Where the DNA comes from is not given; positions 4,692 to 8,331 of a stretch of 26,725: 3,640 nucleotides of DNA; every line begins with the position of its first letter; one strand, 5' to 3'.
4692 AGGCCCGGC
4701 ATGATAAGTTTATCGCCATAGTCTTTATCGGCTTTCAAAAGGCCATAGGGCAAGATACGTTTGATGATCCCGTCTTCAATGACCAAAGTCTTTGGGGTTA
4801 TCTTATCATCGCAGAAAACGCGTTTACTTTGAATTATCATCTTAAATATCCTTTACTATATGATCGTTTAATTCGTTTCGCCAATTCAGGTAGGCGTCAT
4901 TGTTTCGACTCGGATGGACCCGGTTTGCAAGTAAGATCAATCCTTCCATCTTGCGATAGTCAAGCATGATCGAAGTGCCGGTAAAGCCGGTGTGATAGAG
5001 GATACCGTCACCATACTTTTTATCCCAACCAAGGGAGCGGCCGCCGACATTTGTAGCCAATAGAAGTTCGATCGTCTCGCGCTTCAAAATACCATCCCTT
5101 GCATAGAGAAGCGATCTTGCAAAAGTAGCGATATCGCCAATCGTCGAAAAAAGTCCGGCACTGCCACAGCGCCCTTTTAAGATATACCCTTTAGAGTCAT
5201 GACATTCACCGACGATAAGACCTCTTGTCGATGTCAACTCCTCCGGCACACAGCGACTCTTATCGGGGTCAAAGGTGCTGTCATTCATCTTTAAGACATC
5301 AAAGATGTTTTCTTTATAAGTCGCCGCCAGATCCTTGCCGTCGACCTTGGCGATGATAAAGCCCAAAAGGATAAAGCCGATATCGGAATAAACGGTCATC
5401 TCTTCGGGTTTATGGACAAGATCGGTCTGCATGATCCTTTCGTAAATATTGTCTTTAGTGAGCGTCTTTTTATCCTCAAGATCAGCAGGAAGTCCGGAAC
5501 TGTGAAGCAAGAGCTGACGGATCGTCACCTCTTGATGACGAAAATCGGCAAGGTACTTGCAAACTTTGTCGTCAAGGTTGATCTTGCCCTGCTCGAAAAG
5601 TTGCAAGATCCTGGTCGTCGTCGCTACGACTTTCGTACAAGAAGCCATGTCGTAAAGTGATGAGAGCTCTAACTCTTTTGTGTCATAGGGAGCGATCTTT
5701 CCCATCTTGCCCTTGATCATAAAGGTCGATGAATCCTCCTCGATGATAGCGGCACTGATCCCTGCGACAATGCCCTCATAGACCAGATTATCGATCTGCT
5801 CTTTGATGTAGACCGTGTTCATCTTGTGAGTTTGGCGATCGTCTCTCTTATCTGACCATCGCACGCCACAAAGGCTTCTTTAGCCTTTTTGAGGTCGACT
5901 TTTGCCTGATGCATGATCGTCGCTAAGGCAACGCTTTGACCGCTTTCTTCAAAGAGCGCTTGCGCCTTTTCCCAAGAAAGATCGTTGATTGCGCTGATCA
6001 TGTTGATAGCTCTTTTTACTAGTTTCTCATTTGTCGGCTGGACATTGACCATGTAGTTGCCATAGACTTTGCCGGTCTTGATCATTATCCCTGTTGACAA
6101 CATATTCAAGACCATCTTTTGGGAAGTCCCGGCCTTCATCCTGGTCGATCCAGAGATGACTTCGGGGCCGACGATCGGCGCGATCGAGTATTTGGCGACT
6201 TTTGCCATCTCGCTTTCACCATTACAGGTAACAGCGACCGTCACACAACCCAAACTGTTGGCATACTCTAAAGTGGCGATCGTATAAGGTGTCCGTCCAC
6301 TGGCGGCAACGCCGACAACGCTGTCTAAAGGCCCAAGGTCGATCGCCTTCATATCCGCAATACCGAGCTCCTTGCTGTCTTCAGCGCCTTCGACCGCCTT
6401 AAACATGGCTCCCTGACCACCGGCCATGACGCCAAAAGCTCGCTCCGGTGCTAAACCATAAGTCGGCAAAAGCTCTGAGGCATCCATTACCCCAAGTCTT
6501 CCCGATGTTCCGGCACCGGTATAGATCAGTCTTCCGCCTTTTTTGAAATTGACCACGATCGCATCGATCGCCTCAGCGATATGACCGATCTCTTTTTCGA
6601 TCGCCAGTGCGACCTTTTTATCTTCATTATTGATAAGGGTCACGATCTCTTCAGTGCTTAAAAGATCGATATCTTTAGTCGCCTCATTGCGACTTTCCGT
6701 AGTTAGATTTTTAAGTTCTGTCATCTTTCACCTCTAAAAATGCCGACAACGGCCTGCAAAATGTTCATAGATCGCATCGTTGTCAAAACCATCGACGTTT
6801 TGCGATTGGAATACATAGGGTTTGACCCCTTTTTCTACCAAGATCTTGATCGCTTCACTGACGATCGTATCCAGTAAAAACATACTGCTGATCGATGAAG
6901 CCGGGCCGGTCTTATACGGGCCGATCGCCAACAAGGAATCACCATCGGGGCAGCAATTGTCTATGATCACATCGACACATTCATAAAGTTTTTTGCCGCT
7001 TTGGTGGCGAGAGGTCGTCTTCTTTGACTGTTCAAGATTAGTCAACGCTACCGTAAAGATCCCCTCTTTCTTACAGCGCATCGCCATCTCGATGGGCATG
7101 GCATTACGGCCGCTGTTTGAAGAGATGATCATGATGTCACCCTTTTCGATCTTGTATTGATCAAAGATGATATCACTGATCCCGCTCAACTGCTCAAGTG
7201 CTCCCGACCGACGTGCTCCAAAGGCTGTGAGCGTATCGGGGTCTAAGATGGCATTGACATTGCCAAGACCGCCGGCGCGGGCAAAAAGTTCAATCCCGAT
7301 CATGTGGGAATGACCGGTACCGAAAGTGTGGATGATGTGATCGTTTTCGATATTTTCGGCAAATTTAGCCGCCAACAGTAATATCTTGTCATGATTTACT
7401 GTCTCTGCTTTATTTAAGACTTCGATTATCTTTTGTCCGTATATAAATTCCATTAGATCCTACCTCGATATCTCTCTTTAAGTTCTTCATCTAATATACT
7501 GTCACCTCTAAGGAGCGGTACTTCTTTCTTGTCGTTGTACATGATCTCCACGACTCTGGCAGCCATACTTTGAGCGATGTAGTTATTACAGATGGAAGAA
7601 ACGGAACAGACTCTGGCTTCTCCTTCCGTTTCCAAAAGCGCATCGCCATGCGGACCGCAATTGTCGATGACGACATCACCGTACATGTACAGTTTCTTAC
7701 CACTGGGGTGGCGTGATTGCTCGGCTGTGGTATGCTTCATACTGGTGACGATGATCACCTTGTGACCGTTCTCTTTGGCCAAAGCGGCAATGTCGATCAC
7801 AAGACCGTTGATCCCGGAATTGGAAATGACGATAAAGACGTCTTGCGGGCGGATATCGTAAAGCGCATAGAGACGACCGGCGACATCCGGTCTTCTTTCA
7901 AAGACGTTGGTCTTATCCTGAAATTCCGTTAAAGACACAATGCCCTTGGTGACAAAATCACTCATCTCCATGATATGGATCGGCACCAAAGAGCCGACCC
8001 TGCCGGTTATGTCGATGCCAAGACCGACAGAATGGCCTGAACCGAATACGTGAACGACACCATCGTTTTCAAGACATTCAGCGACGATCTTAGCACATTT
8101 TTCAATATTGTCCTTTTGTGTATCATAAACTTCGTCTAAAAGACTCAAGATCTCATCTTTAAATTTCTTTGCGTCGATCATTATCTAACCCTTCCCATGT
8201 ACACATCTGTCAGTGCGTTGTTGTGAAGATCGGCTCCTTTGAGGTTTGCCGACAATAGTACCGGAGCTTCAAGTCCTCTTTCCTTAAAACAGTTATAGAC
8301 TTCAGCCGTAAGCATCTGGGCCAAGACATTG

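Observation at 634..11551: Amino-sugar catabolic cluster with three UPF0309 SIS enzymes, MurQ, a NagA paralog and GH129: candidate new hexosamine pathway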

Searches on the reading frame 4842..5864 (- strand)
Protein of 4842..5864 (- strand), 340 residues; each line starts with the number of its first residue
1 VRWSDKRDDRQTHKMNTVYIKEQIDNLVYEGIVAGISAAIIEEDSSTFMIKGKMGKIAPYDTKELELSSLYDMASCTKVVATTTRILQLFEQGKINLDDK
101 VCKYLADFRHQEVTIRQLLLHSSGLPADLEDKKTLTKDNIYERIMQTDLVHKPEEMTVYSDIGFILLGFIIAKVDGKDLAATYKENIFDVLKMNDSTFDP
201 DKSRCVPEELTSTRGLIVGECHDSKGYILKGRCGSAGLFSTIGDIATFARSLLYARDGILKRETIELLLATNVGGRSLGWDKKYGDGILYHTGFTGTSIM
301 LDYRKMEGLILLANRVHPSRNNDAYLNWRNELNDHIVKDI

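Call 3: search_protein_families(library=pfam, proteins=[window:4842-5864:-])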
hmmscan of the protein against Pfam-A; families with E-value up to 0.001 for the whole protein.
window:4842-5864:- (340 aa): 1 family
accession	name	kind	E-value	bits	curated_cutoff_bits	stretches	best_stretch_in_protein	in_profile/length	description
PF00144.29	Beta-lactamase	-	4.4e-47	161.3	27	1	30-326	11-323/329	Beta-lactamase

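Call 5: search_protein_families(library=ncbifam, proteins=[window:4842-5864:-], max_evalue=0.00001)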
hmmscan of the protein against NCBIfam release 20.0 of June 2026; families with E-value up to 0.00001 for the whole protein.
window:4842-5864:- (340 aa): 14 families
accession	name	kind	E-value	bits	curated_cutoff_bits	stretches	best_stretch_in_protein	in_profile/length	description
NF002968.0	PRK03642.1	equivalog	2.2e-28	99.3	385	1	55-318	82-398/432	penicillin binding protein PBP4B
NF007943.0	PRK10662.1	equivalog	2.4e-21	75.8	266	1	11-255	28-273/380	D-alanyl-D-alanine-carboxypeptidase/endopeptidase AmpH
NF052559.1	MthAcHydAcmB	equivalog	7.9e-13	47.9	550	1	111-274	118-295/391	methyl acetate hydrolase AcmB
NF033085.1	bla_class_C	equivalog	1.9e-12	46.6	415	1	19-196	7-183/356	class C beta-lactamase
NF038269.1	lipase_LipE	equivalog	2.2e-10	40.2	750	1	74-194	91-218/407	lipase LipE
NF041663.1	ampC_Sliq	exception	2.9e-09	36.3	860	1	13-196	21-202/378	cephalosporin-hydrolyzing class C beta-lactamase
NF000423.2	blaSRT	exception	6.2e-08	32.2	860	1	62-194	67-200/378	SRT/SST family class C beta-lactamase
NF033159.0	blaPAC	exception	7.2e-07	28.4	850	1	28-196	39-205/380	PAC family class C beta-lactamase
NF033406.1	blaMCA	exception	1.1e-06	27.8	750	1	21-195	41-214/390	MCA family class C beta-lactamase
NF040478.1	blaLAQ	exception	2.2e-06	26.9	850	1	20-249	31-253/380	LAQ family class C beta-lactamase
NF038069.1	blaIDC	exception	4.4e-06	25.8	850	0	68-199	87-220/395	IDC family class C beta-lactamase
NF045671.1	blaPNC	exception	8.8e-06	24.8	750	0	19-195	48-223/401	PNC family class C beta-lactamase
NF000397.2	blaACC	exception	9.2e-06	24.9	850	0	24-197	38-209/385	ACC family cephalosporin-hydrolyzing class C beta-lactamase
NF033569.1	blaLHK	exception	1e-05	24.7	850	0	32-197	53-217/390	LHK family class C beta-lactamase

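Call 42: search_solved_structures(query=window:4842-5864:-, max_evalue=1e-10)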
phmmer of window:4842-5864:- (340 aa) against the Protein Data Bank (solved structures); distinct sequences matched with E-value up to 1e-10: 7.
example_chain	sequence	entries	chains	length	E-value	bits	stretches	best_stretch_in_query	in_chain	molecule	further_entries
9sn1_A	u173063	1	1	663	2.1e-18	69.9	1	40-292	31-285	Beta-lactamase family protein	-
4gdn_A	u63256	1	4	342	9.8e-16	61.1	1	22-198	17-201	Protein flp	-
4y7p_A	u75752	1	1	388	2.6e-14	56.4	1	63-301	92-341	Alkaline D-peptidase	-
2qmi_A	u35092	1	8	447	6.4e-14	55.1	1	31-299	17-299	Pbp related beta-lactamase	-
7spn_A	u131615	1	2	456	3.1e-12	49.6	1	62-274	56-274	IS11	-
4ivi_A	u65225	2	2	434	4.3e-12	49.1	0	140-254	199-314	Carboxylesterase | Carboxylesterases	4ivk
9s7k_A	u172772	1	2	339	7.8e-11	45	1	64-288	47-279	D-alanyl-D-alanine carboxypeptidase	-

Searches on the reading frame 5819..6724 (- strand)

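Call 3: search_protein_families(library=pfam, proteins=[window:5819-6724:-])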
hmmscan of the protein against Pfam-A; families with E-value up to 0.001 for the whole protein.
window:5819-6724:- (301 aa): 4 families
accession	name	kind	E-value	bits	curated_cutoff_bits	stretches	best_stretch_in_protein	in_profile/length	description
PF22645.1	GKRP_SIS_N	-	3.1e-16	59.6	27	1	49-155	2-112/113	Glucokinase regulatory protein N-terminal SIS domain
PF01380.27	SIS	-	1.5e-07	31.7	25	1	129-209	50-128/131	SIS domain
PF13580.11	SIS_2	-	2.7e-06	27.9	27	1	42-166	14-137/138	SIS domain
PF20741.3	GKRP-like_C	-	9.1e-05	23.4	27.7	1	223-256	2-35/100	C-terminal lid domain of glucokinase regulatory protein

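Call 5: search_protein_families(library=ncbifam, proteins=[window:5819-6724:-], max_evalue=0.00001)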
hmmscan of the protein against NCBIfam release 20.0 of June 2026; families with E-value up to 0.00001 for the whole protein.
window:5819-6724:- (301 aa): 5 families
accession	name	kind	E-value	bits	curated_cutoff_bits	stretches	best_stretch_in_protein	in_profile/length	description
NF009222.0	PRK12570.1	subfamily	1.5e-125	418.2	255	1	2-298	8-304/307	N-acetylmuramic acid 6-phosphate etherase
NF003915.0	PRK05441.1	subfamily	3.2e-118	394.1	168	1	3-299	2-298/300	N-acetylmuramic acid 6-phosphate etherase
TIGR00274.1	TIGR00274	equivalog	3.3e-111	371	302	1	7-296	1-290/291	N-acetylmuramic acid 6-phosphate etherase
NF001484.0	PRK00331.1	subfamily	3.6e-06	25.7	381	1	135-243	336-442/601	isomerizing glutamine--fructose-6-phosphate transaminase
TIGR01135.1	glmS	equivalog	6.9e-06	24.8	418.05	0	135-249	341-456/607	glutamine--fructose-6-phosphate transaminase (isomerizing)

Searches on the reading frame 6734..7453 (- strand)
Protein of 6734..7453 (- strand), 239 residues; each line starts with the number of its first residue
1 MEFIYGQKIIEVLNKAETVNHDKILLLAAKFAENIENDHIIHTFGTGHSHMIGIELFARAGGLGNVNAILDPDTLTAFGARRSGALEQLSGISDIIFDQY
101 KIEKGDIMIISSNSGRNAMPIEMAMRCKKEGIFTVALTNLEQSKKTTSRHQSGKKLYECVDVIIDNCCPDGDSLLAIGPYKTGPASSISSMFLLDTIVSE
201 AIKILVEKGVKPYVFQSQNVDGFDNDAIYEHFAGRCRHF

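Call 3: search_protein_families(library=pfam, proteins=[window:6734-7453:-])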
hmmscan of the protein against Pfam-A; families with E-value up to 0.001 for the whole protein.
window:6734-7453:- (239 aa): 1 family
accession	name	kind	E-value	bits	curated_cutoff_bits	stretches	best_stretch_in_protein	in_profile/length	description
PF13580.11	SIS_2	-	1.4e-36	126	27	1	5-138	2-137/138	SIS domain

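Call 5: search_protein_families(library=ncbifam, proteins=[window:6734-7453:-], max_evalue=0.00001)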
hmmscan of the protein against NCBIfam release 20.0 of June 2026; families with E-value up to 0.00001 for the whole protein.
window:6734-7453:- (239 aa): 1 family
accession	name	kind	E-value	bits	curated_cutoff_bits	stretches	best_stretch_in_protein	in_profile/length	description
NF002805.0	PRK02947.1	subfamily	3.3e-72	242.6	135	1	5-238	7-245/247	sugar isomerase domain-containing protein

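Call 7: search_solved_structures(query=window:6734-7453:-, max_evalue=0.001)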
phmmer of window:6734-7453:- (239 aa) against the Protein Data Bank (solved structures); distinct sequences matched with E-value up to 0.001: 2.
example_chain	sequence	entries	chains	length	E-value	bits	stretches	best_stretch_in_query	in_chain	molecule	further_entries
3cvj_A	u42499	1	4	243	1.8e-45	158.2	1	12-232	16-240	Putative phosphoheptose isomerase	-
9eol_A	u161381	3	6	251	1.5e-32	115.9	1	10-224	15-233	UPF0309 protein SCO4393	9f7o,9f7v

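Call 22: search_solved_structures(query=window:6734-7453:-, show_alignments=2)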
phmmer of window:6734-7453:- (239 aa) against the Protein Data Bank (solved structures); distinct sequences matched with E-value up to 0.001: 2.
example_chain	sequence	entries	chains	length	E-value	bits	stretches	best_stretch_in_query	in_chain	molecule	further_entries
3cvj_A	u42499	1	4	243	1.8e-45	158.2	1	12-232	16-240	Putative phosphoheptose isomerase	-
9eol_A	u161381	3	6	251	1.5e-32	115.9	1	10-224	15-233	UPF0309 protein SCO4393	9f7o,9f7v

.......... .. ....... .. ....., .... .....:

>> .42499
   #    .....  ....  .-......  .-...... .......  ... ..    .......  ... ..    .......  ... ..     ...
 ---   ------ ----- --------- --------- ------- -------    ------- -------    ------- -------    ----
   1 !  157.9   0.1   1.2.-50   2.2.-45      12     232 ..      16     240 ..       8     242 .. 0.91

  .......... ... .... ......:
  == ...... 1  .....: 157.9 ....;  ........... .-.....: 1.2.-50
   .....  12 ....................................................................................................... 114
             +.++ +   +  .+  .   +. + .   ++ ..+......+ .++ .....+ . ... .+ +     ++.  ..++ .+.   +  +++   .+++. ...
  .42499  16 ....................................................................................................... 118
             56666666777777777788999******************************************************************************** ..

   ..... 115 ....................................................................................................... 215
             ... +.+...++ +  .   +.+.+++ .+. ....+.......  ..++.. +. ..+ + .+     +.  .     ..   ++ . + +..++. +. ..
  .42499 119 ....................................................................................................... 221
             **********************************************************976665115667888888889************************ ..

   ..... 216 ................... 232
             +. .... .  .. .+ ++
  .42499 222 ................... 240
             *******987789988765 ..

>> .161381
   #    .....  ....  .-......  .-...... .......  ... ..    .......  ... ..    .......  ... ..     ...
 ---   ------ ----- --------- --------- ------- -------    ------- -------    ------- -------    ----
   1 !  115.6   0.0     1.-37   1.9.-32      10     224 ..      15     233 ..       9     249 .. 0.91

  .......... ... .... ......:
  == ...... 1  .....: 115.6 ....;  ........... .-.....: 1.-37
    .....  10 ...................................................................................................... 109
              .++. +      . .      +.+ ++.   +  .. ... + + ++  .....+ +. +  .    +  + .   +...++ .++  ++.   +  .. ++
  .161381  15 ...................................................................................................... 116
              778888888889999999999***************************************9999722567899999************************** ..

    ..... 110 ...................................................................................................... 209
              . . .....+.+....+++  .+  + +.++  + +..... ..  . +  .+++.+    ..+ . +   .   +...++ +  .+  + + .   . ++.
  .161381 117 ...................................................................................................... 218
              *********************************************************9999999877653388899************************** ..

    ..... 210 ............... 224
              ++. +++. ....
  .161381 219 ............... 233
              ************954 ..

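Call 107: find_homologous_proteins(query=window:6734-7453:-, max_evalue=1e-20)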
Query window:6734-7453:- (239 aa): 1248 proteins with E <= 1e-20 among 1674 candidates; the best 120 are listed.
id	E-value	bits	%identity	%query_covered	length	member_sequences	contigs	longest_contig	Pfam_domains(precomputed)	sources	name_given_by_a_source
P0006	2.6e-155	532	100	100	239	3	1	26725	PF13580.12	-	-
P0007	3.0e-125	434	79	100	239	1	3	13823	PF13580.12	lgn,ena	-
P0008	3.7e-124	430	80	100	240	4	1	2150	PF13580.12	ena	-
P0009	1.0e-123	429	79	100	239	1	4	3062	PF13580.12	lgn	-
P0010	7.0e-122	423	79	100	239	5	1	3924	PF13580.12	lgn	-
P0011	2.3e-121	421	78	100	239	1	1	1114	PF13580.12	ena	-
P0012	2.5e-121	421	77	100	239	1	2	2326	PF13580.12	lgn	-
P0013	4.1e-120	417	78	100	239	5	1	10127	PF13580.12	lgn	-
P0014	2.5e-119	415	77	100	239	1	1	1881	PF13580.12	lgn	-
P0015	3.1e-119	414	77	100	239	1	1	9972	PF13580.12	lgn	-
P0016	9.4e-119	413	77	100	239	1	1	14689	PF13580.12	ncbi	-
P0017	1.8e-117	409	75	100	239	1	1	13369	PF13580.12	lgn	-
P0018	3.0e-117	408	76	100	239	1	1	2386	PF13580.12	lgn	-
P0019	1.5e-116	406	77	100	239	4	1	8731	PF13580.12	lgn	-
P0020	4.2e-116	404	73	100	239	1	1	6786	PF13580.12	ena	-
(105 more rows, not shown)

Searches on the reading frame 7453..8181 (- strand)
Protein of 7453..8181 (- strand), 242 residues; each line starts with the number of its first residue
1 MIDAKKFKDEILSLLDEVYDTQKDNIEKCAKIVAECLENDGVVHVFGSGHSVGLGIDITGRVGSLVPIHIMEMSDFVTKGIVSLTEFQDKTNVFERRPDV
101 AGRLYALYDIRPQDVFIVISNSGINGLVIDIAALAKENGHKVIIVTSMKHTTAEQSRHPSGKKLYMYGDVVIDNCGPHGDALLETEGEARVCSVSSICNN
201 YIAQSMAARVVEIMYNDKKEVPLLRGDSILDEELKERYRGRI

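Call 3: search_protein_families(library=pfam, proteins=[window:7453-8181:-])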
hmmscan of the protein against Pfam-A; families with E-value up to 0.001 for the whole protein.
window:7453-8181:- (242 aa): 3 families
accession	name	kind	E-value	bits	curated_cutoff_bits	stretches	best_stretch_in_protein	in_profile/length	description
PF13580.11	SIS_2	-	4.8e-35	121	27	1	7-147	2-138/138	SIS domain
PF01380.27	SIS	-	5.1e-06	26.8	25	1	107-155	48-96/131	SIS domain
PF10740.15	DUF2529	-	1e-05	25.7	22.3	0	109-214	75-169/169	Domain of unknown function (DUF2529)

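Call 5: search_protein_families(library=ncbifam, proteins=[window:7453-8181:-], max_evalue=0.00001)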
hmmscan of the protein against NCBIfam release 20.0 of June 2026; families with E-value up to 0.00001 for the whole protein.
window:7453-8181:- (242 aa): 1 family
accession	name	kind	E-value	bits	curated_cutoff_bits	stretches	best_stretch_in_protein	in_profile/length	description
NF002805.0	PRK02947.1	subfamily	3.3e-68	229.5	135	1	4-238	4-239/247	sugar isomerase domain-containing protein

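Call 23: search_solved_structures(query=window:7453-8181:-, show_alignments=2)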
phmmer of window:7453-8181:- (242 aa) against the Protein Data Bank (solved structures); distinct sequences matched with E-value up to 0.001: 2.
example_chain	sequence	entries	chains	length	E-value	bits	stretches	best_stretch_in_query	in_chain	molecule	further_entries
3cvj_A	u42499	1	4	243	4.2e-30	108.4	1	14-229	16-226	Putative phosphoheptose isomerase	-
9eol_A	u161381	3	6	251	3.7e-20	75.8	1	4-229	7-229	UPF0309 protein SCO4393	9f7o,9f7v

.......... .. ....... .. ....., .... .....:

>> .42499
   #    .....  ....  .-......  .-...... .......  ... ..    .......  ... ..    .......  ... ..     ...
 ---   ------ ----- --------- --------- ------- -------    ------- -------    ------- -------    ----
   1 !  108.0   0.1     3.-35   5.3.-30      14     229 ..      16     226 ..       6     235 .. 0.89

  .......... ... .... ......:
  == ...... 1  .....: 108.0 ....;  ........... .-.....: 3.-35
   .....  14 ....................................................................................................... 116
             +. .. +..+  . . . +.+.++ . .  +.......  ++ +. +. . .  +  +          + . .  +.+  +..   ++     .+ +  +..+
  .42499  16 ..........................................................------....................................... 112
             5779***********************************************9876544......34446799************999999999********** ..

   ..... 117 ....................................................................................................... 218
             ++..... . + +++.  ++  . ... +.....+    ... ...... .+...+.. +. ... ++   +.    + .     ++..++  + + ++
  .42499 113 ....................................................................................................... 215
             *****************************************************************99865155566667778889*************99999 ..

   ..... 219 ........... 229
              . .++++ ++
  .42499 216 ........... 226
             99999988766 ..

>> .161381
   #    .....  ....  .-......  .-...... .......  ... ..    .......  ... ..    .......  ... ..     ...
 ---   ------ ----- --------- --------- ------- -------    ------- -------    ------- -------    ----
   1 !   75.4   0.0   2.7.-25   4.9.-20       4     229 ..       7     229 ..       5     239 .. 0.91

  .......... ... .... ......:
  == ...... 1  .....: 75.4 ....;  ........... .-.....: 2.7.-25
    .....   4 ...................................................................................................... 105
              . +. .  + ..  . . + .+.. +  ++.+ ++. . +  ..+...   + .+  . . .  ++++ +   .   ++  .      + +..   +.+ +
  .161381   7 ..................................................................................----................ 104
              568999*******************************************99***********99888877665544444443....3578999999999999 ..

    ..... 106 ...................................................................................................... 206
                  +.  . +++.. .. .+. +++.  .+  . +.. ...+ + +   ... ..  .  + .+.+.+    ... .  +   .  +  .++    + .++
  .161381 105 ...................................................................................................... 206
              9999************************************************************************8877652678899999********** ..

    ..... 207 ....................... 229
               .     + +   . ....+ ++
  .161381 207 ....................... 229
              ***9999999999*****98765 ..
